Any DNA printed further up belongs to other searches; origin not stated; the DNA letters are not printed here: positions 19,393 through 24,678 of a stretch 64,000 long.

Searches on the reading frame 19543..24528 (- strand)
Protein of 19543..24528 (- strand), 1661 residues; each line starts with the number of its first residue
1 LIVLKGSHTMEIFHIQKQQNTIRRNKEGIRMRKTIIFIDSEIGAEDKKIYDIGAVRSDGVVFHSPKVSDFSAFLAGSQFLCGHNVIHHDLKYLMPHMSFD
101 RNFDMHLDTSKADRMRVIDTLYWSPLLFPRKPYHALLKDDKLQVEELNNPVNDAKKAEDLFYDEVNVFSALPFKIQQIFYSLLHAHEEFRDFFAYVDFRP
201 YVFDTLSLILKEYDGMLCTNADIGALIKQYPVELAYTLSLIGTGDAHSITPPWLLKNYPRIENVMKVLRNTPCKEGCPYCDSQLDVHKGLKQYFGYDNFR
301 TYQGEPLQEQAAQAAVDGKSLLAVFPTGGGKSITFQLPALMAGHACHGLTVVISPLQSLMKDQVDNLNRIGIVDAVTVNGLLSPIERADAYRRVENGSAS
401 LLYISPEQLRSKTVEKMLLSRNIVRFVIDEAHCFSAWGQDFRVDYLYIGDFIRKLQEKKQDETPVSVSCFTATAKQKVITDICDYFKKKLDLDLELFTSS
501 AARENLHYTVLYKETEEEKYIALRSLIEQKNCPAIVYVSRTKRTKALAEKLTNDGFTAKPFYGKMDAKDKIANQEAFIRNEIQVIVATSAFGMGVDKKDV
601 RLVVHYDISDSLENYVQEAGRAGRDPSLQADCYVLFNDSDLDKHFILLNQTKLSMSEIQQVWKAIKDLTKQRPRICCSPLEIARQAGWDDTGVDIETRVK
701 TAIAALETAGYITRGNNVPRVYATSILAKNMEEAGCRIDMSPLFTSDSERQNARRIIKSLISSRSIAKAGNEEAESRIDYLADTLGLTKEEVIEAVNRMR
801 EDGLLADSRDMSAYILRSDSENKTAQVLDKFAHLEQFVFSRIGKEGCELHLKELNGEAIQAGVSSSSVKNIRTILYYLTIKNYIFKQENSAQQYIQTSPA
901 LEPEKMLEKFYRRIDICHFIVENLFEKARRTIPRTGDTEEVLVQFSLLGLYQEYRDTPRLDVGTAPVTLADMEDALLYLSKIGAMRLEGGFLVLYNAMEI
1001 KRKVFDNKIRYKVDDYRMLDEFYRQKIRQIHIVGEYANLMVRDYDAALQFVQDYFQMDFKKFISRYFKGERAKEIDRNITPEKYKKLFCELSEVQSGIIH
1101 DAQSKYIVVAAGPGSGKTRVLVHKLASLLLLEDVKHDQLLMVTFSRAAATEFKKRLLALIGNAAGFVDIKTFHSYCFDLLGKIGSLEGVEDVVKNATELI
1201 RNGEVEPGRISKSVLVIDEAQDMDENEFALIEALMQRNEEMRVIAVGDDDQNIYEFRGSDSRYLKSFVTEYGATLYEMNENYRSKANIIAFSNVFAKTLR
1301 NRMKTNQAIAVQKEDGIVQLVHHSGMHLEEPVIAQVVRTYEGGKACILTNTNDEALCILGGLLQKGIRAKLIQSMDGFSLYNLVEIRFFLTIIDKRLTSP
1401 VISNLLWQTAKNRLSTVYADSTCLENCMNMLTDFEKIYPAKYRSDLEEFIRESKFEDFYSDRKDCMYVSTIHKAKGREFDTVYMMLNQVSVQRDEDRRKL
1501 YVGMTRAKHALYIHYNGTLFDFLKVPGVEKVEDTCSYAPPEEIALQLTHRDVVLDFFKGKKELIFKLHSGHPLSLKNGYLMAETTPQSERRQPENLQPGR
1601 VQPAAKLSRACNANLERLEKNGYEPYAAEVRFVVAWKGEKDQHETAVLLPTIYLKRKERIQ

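Call 75: search_protein_families(library=pfam, proteins=[window:19543-24528:-], max_evalue=0.00001)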
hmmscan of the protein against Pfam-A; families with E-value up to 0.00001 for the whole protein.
window:19543-24528:- (1661 aa): 11 families
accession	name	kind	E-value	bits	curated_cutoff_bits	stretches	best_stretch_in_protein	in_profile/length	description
PF00580.27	UvrD-helicase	-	3.3e-33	116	23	2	1103-1183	12-93/271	UvrD/REP helicase N-terminal domain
PF00270.35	DEAD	-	4e-29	101.9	26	1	306-478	2-163/167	DEAD/DEAH box helicase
PF00271.37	Helicase_C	-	2.1e-22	79.9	23.5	1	519-624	2-108/110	Helicase conserved C-terminal domain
PF13245.12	AAA_19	-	2.5e-22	79.9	25.1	1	1099-1257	6-134/134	AAA domain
PF13361.12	UvrD_C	-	7.4e-22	78.7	25.6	2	1422-1516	239-348/350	UvrD-like helicase C-terminal domain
PF13538.12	UvrD_C_2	-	6.5e-14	52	27.4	1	1467-1513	3-51/52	UvrD-like helicase C-terminal domain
PF01443.25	Viral_helicase1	-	3.9e-10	40.4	21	0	1461-1513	174-226/228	Viral superfamily 1 RNA helicase core domain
PF04851.21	ResIII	-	8.4e-09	36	22.5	0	299-436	4-139/164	Type III restriction enzyme, res subunit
PF13401.12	AAA_22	-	5.8e-08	33.6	27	0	1105-1247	6-122/130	AAA domain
PF13604.12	AAA_30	-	1.6e-07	31.7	27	0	1102-1319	13-187/191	AAA domain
PF13191.12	AAA_16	-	2.5e-06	28.5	32.6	1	1102-1242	22-163/167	AAA ATPase domain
